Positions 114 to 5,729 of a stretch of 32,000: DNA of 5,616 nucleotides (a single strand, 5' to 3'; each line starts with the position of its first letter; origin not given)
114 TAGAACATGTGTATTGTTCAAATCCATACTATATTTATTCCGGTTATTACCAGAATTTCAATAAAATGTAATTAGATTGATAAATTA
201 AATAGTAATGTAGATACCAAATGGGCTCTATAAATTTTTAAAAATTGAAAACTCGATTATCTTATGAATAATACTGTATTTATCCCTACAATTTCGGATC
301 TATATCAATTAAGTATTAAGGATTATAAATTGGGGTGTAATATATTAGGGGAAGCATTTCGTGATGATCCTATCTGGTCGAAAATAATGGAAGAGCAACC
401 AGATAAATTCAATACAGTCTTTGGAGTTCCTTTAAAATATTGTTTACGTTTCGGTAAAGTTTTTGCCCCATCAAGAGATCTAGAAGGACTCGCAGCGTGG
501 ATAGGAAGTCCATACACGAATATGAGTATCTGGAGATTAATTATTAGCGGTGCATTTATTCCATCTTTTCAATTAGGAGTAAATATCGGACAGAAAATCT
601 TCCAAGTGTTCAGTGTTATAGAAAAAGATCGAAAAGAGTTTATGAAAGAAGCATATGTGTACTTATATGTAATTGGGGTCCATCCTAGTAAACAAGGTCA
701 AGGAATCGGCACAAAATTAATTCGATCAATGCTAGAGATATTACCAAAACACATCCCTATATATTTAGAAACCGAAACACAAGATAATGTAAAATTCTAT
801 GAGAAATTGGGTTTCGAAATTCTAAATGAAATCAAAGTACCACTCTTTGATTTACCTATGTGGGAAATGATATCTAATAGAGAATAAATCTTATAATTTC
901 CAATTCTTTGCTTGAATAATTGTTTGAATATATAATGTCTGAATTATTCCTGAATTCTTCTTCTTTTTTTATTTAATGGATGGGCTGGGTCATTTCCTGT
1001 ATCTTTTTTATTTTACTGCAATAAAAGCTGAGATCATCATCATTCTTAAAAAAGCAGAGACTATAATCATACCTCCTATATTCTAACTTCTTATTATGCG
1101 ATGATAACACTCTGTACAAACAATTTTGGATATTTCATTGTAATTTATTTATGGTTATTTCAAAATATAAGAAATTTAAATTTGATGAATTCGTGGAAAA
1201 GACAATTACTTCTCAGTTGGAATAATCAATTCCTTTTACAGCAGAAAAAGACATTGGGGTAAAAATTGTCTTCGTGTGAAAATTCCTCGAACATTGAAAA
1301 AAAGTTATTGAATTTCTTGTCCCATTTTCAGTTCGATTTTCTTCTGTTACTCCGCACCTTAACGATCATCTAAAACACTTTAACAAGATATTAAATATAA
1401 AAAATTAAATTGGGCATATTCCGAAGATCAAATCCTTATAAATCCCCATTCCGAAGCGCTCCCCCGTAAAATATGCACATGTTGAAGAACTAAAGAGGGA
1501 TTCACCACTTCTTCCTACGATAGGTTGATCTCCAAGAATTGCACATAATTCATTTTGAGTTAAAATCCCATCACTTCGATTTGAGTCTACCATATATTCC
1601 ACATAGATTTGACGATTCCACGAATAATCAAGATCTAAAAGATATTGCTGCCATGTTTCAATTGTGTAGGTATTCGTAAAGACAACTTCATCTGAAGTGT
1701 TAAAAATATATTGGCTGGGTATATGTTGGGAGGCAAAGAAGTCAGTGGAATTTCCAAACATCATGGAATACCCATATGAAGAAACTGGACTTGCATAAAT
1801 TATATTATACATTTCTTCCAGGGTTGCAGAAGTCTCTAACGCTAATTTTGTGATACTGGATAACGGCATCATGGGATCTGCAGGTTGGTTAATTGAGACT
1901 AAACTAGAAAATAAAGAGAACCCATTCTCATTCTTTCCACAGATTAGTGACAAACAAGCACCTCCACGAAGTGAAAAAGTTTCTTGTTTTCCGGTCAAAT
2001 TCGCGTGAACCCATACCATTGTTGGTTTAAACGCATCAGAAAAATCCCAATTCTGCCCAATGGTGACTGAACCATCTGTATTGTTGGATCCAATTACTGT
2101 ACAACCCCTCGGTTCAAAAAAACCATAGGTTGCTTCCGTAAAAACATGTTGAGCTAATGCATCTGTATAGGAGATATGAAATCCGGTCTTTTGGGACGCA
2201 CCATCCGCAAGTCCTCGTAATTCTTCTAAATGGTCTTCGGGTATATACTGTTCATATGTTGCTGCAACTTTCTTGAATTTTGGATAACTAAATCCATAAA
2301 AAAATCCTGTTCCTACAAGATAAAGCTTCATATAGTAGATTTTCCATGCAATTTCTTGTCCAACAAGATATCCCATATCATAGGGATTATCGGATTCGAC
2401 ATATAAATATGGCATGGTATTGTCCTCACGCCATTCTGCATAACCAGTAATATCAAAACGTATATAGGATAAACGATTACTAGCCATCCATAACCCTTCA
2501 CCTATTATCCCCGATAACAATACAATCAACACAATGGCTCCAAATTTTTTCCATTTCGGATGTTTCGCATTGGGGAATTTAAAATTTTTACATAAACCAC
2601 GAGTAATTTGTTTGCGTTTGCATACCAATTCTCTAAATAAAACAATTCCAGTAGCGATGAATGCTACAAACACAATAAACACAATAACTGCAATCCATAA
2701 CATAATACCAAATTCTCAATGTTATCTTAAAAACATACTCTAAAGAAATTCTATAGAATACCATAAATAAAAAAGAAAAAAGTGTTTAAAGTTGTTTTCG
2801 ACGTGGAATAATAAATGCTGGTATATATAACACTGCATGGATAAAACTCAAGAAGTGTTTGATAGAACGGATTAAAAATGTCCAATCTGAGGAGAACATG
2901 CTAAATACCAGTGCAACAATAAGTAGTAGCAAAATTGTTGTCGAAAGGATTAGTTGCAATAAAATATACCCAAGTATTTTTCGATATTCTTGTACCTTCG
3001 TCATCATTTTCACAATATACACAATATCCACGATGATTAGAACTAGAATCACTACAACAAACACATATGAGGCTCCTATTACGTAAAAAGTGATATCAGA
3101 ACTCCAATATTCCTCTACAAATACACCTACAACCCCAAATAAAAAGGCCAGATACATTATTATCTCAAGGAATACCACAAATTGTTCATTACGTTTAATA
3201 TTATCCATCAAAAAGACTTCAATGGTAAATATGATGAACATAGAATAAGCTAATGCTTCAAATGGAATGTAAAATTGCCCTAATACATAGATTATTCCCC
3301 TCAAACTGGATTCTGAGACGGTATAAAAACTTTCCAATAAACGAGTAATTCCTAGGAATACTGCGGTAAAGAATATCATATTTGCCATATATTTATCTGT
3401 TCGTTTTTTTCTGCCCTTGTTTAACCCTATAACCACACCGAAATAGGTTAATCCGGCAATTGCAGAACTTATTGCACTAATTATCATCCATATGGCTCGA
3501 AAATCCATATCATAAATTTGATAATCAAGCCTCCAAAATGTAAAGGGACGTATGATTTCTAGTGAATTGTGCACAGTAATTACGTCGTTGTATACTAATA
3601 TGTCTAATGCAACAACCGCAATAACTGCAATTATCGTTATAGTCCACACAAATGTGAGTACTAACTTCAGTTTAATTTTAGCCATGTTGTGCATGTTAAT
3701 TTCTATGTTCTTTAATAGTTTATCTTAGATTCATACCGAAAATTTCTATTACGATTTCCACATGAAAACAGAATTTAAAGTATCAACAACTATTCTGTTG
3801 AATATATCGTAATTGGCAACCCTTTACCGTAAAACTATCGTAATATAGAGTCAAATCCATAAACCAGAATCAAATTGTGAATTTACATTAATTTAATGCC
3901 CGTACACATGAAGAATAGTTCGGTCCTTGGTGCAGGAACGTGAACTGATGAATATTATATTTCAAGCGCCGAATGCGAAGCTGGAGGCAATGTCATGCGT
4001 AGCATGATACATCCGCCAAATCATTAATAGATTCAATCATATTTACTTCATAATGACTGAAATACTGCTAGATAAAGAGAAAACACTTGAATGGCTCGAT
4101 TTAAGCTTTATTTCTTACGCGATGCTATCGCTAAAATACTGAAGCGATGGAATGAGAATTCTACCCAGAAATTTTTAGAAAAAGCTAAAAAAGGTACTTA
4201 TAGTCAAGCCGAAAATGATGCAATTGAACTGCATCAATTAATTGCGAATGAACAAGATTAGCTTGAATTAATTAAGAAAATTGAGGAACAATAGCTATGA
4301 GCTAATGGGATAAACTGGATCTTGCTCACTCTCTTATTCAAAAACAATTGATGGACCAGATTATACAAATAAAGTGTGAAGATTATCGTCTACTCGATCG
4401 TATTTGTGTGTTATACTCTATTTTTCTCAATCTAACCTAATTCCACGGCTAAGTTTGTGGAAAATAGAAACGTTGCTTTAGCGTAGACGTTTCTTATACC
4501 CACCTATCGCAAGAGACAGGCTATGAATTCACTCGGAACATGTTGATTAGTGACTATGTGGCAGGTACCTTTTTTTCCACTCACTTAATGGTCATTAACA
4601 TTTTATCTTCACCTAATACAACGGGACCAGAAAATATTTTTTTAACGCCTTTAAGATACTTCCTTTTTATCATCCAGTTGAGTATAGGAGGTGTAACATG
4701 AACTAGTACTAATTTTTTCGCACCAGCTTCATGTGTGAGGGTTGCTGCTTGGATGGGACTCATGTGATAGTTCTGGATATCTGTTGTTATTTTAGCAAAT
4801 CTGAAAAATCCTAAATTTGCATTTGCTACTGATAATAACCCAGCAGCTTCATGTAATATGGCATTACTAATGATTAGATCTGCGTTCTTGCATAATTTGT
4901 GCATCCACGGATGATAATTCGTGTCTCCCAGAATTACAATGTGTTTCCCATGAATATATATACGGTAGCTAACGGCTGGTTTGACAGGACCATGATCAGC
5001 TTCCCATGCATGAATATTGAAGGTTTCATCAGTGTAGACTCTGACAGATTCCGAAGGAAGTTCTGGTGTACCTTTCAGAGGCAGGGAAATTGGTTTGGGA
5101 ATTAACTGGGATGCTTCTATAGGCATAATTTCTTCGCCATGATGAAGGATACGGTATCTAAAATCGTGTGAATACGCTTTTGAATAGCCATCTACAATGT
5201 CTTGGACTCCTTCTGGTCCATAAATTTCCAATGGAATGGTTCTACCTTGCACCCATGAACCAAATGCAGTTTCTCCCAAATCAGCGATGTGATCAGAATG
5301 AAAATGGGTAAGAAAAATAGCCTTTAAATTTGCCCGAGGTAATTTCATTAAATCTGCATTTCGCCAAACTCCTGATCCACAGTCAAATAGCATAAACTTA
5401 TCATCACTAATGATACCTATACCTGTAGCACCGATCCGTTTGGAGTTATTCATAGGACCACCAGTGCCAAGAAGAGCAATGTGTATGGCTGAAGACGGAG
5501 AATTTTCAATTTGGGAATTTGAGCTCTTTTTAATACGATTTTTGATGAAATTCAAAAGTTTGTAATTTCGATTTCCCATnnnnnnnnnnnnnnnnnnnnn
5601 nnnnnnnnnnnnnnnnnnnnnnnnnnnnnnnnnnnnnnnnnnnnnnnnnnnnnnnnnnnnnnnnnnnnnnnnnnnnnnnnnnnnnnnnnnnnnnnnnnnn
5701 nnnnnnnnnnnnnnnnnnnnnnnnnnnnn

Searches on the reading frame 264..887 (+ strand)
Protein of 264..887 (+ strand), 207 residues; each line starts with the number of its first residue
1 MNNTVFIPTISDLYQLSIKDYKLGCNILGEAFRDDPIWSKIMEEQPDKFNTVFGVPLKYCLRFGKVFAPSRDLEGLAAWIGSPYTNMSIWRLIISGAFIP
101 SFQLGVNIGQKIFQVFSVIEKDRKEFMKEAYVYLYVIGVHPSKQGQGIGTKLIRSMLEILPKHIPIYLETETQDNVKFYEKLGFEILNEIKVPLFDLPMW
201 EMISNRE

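Call 24: search_protein_families(library=pfam, proteins=[window:264-887:+])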
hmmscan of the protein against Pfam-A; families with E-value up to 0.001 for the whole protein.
window:264-887:+ (207 aa): 4 families
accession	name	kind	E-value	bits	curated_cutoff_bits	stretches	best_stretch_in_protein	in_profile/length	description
PF13508.13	Acetyltransf_7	-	1.5e-10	41.8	27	1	131-185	29-83/84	Acetyltransferase (GNAT) domain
PF00583.31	Acetyltransf_1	-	5.1e-10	40.1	20.7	1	124-184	55-116/116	Acetyltransferase (GNAT) family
PF13673.13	Acetyltransf_10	-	1.4e-06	28.8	23.6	1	126-187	52-110/128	Acetyltransferase (GNAT) domain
PF08445.16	FR47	-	6.8e-05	23.2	22.1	1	127-187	17-80/86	FR47-like protein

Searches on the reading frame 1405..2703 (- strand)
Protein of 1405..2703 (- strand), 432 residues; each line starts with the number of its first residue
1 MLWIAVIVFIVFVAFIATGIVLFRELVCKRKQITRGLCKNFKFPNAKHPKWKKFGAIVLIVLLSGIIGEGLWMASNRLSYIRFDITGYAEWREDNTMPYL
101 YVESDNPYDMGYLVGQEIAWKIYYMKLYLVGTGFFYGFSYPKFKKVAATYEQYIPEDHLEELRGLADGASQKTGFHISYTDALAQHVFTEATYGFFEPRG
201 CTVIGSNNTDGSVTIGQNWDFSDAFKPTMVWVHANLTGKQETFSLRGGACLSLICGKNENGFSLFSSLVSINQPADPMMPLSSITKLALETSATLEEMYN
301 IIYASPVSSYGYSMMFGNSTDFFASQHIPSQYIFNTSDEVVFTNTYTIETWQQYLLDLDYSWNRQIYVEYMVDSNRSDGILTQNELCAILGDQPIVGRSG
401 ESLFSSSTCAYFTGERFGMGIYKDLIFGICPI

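Call 24: search_protein_families(library=pfam, proteins=[window:1405-2703:-])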
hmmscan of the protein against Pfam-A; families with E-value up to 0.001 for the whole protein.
window:1405-2703:- (432 aa): 1 family
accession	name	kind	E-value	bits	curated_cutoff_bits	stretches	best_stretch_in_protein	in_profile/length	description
PF03417.21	AAT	-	0.00049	20.3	23.2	1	209-369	4-165/225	Acyl-coenzyme A:6-aminopenicillanic acid acyl-transferase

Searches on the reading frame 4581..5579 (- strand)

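Call 24: search_protein_families(library=pfam, proteins=[window:4581-5579:-])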
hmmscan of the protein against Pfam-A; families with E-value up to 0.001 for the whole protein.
window:4581-5579:- (332 aa): 3 families
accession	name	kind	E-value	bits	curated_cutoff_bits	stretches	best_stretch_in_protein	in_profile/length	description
PF12706.13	Lactamase_B_2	-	1.3e-17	64.5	27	1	64-294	4-199/200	Beta-lactamase superfamily domain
PF00753.33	Lactamase_B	-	3.5e-12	47.1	22.7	1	58-222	13-152/196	Metallo-beta-lactamase superfamily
PF23023.1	Anti-Pycsar_Apyc1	-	0.00093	19.2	50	0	33-107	4-76/250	Anti-Pycsar protein Apyc1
